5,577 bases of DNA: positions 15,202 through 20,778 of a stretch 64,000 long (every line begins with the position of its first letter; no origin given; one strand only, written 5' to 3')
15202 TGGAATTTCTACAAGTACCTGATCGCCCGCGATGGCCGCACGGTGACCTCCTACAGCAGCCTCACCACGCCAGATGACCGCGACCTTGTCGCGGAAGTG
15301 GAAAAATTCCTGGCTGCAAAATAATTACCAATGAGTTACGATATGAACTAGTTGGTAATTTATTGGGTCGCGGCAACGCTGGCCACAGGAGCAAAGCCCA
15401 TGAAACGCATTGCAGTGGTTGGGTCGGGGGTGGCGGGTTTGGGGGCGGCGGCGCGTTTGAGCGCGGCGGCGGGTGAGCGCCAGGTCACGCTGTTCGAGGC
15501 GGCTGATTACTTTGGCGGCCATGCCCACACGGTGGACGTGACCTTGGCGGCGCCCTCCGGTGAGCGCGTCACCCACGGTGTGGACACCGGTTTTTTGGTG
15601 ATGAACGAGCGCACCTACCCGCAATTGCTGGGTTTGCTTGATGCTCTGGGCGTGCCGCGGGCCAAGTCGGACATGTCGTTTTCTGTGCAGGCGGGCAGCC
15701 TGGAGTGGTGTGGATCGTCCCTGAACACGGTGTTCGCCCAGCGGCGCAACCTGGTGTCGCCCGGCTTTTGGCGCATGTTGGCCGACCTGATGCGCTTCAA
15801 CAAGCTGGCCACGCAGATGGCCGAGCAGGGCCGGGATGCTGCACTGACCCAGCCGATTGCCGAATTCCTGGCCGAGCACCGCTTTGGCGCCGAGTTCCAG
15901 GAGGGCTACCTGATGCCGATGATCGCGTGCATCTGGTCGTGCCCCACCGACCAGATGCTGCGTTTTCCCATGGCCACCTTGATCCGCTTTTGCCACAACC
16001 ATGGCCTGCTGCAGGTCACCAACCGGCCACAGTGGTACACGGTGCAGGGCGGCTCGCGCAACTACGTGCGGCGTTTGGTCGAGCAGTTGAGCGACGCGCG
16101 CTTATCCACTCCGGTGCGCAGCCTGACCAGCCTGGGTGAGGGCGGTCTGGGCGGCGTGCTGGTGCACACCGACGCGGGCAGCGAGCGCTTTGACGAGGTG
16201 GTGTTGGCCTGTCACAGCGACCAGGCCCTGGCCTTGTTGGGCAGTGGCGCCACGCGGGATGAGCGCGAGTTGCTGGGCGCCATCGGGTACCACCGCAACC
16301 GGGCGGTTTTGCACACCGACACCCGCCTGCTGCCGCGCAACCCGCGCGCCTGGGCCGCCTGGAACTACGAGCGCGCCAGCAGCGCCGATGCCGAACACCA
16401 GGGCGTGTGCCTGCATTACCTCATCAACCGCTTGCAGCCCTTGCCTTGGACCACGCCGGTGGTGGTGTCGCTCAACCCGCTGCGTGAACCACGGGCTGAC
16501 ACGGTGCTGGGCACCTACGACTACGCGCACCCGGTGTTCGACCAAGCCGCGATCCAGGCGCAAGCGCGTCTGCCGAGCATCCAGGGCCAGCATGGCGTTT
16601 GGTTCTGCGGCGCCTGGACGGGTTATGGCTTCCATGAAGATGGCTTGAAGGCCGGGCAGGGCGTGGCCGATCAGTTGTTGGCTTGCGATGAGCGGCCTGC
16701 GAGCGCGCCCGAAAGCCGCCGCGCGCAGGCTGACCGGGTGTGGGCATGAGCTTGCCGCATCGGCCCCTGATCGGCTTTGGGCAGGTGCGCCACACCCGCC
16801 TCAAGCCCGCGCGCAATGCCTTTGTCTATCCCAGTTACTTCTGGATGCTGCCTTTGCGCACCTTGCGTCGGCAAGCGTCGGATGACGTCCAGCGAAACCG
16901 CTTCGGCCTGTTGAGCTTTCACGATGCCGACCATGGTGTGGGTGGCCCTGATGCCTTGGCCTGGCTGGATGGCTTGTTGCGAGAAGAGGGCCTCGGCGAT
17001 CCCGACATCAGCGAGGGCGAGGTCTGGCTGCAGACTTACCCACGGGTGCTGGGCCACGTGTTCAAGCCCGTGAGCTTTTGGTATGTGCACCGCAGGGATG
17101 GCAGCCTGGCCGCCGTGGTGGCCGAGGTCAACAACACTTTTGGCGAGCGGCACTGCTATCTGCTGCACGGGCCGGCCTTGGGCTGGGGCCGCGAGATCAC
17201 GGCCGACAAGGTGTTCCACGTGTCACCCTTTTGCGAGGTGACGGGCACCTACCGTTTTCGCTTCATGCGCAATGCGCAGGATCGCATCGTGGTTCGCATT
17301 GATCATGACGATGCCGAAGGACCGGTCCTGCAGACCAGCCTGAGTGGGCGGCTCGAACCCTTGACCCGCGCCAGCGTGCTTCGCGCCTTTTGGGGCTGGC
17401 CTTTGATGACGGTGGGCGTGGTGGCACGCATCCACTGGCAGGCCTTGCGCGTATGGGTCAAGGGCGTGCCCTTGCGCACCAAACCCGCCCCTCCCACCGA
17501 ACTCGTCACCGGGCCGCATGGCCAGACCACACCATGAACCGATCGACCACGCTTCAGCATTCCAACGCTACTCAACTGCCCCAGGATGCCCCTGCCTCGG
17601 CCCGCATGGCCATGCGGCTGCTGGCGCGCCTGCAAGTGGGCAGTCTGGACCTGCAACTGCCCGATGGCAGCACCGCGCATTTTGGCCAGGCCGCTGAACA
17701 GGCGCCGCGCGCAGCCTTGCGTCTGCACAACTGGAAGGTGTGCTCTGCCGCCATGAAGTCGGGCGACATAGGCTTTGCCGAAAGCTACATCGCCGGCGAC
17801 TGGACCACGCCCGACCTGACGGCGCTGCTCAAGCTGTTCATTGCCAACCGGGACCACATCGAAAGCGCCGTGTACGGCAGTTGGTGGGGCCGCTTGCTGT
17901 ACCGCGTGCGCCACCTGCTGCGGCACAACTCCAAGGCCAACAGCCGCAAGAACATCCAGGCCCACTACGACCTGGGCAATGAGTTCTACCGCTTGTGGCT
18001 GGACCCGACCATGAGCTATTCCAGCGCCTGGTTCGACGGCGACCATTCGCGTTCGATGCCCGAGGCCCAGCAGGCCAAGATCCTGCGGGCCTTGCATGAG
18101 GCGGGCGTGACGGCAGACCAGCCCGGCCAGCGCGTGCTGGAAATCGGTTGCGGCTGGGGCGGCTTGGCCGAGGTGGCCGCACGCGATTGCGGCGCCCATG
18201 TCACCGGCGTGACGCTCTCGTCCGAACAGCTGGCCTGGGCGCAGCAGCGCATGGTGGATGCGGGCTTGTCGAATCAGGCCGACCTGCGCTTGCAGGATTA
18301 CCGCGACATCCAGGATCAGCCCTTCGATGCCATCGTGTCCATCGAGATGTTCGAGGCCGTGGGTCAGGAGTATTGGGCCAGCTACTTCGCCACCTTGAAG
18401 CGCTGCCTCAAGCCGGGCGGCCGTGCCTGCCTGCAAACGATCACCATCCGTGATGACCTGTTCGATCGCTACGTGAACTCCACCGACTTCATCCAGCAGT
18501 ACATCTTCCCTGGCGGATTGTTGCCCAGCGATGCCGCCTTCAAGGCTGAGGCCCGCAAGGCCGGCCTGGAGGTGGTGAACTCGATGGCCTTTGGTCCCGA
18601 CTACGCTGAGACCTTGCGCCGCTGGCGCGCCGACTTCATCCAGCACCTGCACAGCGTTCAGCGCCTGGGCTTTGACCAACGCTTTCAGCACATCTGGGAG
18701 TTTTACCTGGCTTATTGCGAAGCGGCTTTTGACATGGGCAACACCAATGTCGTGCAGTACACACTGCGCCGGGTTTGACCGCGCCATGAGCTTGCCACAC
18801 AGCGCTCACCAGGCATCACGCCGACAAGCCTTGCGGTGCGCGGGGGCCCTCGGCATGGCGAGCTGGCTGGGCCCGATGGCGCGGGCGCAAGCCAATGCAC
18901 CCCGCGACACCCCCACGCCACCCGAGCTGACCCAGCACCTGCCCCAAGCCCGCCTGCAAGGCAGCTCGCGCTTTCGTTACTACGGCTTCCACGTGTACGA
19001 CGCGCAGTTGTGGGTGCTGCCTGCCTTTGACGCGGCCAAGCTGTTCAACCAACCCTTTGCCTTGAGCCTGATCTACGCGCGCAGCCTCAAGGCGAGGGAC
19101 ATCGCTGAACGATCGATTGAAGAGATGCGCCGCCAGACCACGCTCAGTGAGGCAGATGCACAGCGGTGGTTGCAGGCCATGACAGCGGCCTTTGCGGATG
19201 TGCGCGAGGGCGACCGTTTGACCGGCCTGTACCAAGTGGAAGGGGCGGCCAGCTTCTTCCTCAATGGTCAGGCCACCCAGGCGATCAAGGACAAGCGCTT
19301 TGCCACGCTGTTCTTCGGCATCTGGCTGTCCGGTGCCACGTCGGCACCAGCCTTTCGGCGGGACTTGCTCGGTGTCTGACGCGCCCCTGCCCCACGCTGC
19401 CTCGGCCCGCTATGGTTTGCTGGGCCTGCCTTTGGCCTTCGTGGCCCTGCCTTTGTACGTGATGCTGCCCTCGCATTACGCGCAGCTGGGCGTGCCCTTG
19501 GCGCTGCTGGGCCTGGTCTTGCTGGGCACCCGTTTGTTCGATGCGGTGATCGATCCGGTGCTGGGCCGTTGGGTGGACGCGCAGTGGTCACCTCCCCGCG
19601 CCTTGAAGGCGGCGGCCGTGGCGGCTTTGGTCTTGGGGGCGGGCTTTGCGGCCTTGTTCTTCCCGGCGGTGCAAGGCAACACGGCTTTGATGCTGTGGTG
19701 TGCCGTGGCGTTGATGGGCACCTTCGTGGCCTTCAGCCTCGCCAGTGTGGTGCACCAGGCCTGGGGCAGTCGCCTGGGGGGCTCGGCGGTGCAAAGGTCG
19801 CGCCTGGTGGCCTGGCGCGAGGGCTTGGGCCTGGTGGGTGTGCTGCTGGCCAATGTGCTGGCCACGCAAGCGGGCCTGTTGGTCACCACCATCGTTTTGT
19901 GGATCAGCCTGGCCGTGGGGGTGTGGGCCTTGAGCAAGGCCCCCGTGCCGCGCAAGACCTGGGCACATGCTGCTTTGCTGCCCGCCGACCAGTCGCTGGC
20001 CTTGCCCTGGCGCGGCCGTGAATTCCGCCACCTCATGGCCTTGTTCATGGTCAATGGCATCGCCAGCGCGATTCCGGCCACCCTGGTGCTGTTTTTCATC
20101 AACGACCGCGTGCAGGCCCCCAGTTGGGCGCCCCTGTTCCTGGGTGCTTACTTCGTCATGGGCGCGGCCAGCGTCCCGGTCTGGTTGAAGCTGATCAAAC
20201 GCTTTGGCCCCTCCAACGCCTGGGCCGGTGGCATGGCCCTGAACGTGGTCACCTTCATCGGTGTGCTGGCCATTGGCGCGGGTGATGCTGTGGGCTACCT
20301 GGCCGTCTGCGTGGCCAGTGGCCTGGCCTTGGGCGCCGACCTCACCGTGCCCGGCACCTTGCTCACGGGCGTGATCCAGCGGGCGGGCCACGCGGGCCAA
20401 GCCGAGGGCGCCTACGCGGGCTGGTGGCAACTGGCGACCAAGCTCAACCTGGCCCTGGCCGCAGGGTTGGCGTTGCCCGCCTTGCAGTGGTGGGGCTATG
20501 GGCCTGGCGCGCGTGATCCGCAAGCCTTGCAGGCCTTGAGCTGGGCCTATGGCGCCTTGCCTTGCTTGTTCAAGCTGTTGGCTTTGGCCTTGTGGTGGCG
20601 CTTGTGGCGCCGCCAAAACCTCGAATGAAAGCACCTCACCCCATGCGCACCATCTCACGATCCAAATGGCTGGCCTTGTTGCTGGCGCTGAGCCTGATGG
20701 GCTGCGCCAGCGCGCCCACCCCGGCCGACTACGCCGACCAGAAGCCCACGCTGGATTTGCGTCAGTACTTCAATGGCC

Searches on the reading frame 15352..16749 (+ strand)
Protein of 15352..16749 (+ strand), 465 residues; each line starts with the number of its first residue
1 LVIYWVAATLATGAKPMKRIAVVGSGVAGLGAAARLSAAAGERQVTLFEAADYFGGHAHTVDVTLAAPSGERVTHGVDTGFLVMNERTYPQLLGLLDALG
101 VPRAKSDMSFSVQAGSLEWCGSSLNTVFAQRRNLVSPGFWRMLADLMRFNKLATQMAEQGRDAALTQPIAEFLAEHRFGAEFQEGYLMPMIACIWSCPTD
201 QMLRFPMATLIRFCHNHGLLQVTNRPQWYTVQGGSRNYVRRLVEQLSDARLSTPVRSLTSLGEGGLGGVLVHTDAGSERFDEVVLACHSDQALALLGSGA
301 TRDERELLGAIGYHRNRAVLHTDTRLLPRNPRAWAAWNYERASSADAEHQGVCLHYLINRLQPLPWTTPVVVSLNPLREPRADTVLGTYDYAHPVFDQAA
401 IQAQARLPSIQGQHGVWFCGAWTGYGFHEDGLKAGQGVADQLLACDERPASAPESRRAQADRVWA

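Call 22: search_protein_families(library=pfam, proteins=[window:15352-16749:+], max_evalue=0.001)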
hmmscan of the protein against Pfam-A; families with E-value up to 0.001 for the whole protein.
window:15352-16749:+ (465 aa): 6 families
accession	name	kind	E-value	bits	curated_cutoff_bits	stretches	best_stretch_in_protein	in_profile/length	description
PF01593.30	Amino_oxidase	-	4.9e-18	66.1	19.8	1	27-293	1-260/443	Flavin containing amine oxidoreductase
PF13450.12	NAD_binding_8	-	3.2e-11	43.8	21.9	1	22-98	1-67/68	NAD(P)-binding Rossmann-like domain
PF01266.30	DAO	-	2.1e-06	28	27.9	1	19-60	1-40/353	FAD dependent oxidoreductase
PF13454.12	NAD_binding_9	-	7.9e-06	26.4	21.8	0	21-59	1-41/155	FAD-NAD(P)-binding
PF00890.30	FAD_binding_2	-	0.00033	20.4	20.4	1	20-69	2-49/414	FAD binding domain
PF03486.20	HI0933_like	-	0.00042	20.3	50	0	19-55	2-36/244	HI0933-like protein Rossmann domain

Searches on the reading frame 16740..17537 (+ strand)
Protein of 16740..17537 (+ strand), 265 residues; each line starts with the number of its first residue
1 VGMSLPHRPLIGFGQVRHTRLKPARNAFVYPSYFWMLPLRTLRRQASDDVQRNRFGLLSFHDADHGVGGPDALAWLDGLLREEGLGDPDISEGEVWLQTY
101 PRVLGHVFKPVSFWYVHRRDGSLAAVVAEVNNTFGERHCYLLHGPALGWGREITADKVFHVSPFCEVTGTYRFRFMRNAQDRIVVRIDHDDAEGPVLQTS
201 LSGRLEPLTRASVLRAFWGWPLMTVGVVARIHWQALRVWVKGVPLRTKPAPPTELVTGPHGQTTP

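Call 22: search_protein_families(library=pfam, proteins=[window:16740-17537:+], max_evalue=0.001)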
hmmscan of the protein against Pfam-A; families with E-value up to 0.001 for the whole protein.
window:16740-17537:+ (265 aa): 1 family
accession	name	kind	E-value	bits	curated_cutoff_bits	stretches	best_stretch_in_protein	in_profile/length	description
PF07103.16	DUF1365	-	1.7e-79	267.3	25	1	13-251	3-235/235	Protein of unknown function (DUF1365)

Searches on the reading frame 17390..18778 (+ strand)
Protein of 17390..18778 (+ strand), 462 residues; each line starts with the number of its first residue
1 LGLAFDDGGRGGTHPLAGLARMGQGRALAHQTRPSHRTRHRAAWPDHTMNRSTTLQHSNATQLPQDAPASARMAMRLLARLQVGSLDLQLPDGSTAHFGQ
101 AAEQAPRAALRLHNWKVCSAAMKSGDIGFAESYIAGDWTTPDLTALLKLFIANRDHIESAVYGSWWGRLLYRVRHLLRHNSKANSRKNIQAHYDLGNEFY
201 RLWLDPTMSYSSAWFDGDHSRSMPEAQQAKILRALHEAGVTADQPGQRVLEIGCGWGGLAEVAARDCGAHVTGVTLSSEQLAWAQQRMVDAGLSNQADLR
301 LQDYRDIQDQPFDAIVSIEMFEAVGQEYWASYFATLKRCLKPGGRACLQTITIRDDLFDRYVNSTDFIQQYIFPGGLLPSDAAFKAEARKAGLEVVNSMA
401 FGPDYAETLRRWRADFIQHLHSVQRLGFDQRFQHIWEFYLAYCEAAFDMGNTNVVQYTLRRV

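Call 22: search_protein_families(library=pfam, proteins=[window:17390-18778:+], max_evalue=0.001)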
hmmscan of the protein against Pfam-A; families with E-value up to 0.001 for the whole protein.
window:17390-18778:+ (462 aa): 8 families
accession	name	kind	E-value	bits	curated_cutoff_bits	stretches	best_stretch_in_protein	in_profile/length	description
PF02353.26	CMAS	-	1.5e-84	284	27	1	182-456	3-272/273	Mycolic acid cyclopropane synthetase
PF13649.12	Methyltransf_25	-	4.4e-19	69.4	27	1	249-344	1-97/97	Methyltransferase domain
PF13489.12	Methyltransf_23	-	3.1e-17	63.3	27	1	228-396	6-162/164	Methyltransferase domain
PF08241.18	Methyltransf_11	-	8.2e-17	62.1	21.2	1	250-347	1-94/95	Methyltransferase domain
PF08242.18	Methyltransf_12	-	3.3e-15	57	30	1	250-345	1-97/98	Methyltransferase domain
PF13847.12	Methyltransf_31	-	4.7e-11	43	27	1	245-362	3-123/145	Methyltransferase domain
PF01728.25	FtsJ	-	2.6e-06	27.9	24.1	1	230-317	8-97/181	FtsJ-like methyltransferase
PF05175.20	MTS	-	1.4e-05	25.3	23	1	245-345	31-135/170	Methyltransferase small domain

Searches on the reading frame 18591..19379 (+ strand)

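Call 22: search_protein_families(library=pfam, proteins=[window:18591-19379:+], max_evalue=0.001)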
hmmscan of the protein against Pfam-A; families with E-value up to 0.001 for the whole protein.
window:18591-19379:+ (262 aa): 1 family
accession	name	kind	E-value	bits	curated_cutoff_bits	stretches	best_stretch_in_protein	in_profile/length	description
PF16036.10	Chalcone_3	-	1.8e-11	44.9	27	1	131-261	31-165/165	Chalcone isomerase-like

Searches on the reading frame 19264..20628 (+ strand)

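Call 22: search_protein_families(library=pfam, proteins=[window:19264-20628:+], max_evalue=0.001)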
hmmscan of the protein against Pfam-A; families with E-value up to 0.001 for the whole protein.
window:19264-20628:+ (454 aa): 2 families
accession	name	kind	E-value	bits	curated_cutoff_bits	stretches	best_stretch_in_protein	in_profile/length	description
PF13347.12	MFS_2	-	1.4e-40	139.6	27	1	50-446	2-422/427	MFS/sugar transport protein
PF07690.21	MFS_1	-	7e-08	32.2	33.4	1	190-391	135-342/347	Major Facilitator Superfamily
